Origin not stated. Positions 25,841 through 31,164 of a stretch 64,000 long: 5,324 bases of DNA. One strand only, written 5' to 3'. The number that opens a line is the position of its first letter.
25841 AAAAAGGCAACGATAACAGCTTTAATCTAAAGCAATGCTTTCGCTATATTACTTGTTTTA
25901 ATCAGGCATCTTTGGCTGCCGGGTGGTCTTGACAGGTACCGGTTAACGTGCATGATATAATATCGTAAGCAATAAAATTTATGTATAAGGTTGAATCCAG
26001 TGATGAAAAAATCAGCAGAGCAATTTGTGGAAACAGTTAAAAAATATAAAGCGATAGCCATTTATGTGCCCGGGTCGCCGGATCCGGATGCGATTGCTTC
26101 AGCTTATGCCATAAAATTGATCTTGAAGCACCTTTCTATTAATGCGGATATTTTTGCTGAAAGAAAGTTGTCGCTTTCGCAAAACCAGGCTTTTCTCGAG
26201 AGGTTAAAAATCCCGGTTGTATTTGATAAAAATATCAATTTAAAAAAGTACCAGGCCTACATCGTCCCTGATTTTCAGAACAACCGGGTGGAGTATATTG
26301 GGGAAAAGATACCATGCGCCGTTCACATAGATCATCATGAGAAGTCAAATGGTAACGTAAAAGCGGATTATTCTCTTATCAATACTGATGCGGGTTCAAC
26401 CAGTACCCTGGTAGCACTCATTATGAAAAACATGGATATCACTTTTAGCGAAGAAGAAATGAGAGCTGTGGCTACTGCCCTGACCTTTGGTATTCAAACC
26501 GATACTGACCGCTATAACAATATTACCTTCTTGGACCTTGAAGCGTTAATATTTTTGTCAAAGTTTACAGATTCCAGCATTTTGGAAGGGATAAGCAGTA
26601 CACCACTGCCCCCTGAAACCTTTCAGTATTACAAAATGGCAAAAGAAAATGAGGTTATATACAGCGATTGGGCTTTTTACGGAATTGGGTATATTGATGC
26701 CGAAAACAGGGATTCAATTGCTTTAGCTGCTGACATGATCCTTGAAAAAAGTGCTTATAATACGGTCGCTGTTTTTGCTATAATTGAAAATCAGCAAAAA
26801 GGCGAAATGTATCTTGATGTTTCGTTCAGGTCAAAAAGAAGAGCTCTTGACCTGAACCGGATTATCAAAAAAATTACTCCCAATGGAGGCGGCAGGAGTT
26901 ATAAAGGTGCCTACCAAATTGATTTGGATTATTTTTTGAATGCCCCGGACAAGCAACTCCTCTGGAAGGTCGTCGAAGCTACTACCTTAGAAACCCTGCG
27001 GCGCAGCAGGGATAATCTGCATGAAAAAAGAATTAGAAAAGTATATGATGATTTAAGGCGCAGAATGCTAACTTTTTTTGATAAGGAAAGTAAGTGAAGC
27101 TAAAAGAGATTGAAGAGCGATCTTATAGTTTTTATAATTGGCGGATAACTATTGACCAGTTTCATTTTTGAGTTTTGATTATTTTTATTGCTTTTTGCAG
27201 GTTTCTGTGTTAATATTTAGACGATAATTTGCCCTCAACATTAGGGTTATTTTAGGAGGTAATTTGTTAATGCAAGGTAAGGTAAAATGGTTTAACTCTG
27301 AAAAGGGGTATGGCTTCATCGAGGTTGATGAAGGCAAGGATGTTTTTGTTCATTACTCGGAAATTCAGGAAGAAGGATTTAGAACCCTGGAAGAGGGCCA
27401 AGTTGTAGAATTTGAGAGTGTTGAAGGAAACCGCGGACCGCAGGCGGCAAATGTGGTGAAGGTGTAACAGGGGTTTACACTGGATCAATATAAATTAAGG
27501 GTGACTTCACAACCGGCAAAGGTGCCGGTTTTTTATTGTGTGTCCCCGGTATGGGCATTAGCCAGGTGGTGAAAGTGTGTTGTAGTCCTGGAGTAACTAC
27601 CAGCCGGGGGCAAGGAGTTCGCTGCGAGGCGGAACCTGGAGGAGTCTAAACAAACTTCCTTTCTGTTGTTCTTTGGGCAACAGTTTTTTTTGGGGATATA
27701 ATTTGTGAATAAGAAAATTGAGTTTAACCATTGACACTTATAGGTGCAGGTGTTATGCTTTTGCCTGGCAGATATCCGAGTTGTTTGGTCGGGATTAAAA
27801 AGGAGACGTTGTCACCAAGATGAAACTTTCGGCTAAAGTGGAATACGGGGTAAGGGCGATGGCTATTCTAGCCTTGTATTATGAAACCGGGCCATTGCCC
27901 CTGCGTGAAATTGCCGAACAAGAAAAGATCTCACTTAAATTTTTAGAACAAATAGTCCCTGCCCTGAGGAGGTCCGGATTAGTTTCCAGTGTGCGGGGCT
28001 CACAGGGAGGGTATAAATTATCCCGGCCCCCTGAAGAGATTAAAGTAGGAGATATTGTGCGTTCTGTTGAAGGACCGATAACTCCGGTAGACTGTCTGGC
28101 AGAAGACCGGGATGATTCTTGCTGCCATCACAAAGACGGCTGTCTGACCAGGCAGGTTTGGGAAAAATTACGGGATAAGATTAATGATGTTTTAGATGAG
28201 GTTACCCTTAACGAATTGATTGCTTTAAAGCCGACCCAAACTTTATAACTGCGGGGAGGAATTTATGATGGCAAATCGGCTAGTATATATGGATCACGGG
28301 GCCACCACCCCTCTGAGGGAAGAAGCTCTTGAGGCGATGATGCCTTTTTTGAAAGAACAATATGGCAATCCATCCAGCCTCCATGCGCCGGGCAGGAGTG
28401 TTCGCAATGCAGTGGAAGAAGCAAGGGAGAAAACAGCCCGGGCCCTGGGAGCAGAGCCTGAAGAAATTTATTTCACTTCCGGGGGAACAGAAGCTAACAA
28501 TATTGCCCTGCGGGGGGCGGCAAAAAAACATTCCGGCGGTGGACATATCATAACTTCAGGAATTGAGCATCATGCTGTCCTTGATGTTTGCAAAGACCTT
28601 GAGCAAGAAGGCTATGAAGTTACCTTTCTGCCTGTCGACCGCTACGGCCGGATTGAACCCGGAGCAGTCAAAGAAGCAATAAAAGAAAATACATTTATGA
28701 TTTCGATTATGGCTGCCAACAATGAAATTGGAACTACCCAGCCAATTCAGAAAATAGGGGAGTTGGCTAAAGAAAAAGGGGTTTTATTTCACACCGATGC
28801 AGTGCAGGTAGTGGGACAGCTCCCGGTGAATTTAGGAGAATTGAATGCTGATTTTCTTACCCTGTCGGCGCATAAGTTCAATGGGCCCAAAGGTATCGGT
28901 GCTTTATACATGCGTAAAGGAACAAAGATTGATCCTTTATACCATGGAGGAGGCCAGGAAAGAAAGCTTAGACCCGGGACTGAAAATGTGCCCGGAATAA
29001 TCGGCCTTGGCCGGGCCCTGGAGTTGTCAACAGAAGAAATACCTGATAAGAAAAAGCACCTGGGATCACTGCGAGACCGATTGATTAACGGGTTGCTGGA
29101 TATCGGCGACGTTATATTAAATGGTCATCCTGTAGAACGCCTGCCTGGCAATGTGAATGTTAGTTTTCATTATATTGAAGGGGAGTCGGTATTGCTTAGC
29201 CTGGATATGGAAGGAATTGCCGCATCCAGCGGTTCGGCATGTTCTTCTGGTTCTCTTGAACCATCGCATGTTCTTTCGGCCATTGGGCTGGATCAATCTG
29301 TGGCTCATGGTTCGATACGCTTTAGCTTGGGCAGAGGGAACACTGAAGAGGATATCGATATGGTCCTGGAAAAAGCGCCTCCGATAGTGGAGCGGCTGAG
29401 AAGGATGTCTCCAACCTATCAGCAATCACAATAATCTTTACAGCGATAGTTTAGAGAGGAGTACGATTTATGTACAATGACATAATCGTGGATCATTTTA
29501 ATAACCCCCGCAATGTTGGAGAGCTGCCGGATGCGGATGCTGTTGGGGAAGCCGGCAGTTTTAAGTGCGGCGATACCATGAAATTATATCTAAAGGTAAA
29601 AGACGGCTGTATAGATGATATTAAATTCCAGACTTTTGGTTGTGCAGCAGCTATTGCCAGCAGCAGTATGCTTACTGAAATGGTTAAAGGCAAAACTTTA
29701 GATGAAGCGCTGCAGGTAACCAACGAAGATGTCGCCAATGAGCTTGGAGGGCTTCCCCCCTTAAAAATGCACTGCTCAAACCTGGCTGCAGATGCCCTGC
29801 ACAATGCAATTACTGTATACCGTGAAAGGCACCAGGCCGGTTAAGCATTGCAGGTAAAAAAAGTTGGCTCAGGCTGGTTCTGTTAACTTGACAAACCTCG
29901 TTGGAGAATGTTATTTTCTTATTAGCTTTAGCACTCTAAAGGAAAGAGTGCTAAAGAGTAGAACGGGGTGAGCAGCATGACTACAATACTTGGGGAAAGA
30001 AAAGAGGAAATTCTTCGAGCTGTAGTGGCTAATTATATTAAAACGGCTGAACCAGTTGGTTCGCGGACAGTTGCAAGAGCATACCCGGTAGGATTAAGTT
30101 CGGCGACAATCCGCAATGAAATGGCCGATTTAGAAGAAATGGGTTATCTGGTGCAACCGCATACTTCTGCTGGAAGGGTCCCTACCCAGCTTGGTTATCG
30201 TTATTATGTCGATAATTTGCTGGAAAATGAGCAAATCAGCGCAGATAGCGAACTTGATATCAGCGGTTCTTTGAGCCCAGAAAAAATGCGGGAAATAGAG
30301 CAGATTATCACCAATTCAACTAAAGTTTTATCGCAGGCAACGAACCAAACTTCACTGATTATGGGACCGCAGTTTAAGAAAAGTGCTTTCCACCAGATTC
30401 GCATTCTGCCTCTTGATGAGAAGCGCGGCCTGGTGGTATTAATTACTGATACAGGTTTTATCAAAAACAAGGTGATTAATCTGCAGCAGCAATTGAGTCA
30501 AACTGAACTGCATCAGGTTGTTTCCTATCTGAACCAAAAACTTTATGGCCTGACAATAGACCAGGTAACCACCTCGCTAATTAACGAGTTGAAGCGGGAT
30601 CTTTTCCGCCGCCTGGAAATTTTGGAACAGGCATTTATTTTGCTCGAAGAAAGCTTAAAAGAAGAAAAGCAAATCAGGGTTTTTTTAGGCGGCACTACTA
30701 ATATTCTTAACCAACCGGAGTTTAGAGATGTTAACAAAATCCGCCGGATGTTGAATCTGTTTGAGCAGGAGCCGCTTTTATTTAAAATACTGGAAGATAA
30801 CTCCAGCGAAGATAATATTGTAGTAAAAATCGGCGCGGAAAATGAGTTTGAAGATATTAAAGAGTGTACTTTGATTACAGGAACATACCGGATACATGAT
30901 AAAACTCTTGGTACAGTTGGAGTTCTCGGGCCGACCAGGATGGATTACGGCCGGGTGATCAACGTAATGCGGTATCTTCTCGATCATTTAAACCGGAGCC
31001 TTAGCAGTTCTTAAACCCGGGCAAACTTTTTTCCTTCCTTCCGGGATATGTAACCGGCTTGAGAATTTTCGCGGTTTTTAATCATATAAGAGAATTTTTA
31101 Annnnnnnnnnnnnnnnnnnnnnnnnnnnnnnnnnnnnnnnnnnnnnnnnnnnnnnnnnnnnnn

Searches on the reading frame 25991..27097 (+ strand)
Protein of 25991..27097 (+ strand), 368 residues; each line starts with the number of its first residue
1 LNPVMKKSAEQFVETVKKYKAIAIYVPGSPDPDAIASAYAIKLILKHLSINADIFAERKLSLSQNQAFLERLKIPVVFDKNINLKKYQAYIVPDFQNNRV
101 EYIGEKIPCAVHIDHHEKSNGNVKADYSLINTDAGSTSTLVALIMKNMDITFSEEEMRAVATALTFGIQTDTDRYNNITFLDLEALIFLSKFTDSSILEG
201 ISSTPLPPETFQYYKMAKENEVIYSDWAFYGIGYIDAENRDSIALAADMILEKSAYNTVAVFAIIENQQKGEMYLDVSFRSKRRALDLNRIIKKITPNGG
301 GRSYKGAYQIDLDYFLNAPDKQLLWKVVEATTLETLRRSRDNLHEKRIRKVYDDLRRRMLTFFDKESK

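Call 35: search_protein_families(library=pfam, proteins=[window:25991-27097:+], max_evalue=0.00001)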
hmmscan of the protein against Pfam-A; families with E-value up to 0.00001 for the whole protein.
window:25991-27097:+ (368 aa): 1 family
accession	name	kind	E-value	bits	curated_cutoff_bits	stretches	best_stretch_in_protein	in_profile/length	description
PF01368.27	DHH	-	2.6e-11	44.3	28.1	1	22-168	2-125/125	DHH family, N-terminal domain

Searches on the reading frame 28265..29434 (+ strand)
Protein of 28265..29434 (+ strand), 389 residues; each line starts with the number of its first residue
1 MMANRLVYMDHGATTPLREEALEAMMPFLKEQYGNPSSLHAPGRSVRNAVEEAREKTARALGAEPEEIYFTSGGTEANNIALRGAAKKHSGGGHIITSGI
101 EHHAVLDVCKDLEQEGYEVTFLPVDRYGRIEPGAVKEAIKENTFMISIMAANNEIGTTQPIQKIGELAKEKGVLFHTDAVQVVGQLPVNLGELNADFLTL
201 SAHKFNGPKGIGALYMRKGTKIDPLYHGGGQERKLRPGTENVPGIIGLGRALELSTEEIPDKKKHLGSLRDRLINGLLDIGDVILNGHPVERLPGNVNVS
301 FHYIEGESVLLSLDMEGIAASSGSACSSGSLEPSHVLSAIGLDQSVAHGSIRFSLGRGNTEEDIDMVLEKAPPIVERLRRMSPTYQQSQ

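Call 48: search_protein_families(library=pfam, proteins=[window:28265-29434:+], max_evalue=0.000001)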
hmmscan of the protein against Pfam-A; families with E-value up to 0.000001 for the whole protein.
window:28265-29434:+ (389 aa): 2 families
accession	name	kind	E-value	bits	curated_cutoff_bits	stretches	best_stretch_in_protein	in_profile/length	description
PF00266.25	Aminotran_5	-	1.8e-88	297.5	21.5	1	7-366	1-370/371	Aminotransferase class-V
PF01212.27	Beta_elim_lyase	-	3.2e-07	30.4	27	1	50-180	34-170/288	Beta-eliminating lyase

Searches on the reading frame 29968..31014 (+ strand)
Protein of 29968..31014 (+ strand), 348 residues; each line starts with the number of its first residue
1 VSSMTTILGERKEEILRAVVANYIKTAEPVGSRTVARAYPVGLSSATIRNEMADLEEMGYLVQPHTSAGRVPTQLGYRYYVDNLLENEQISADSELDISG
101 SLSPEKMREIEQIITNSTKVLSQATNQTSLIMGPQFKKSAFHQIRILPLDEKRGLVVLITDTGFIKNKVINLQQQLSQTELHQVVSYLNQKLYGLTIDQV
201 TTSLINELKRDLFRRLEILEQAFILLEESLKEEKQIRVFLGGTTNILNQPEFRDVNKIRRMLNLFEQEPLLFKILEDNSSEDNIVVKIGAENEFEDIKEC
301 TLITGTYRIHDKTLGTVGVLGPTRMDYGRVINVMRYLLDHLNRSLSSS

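Call 48: search_protein_families(library=pfam, proteins=[window:29968-31014:+], max_evalue=0.000001)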
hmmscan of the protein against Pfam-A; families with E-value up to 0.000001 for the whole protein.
window:29968-31014:+ (348 aa): 1 family
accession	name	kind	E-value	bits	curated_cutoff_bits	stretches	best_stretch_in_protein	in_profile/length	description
PF01628.27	HrcA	-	2.2e-65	221.1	22.2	1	111-331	1-215/215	HrcA protein C terminal domain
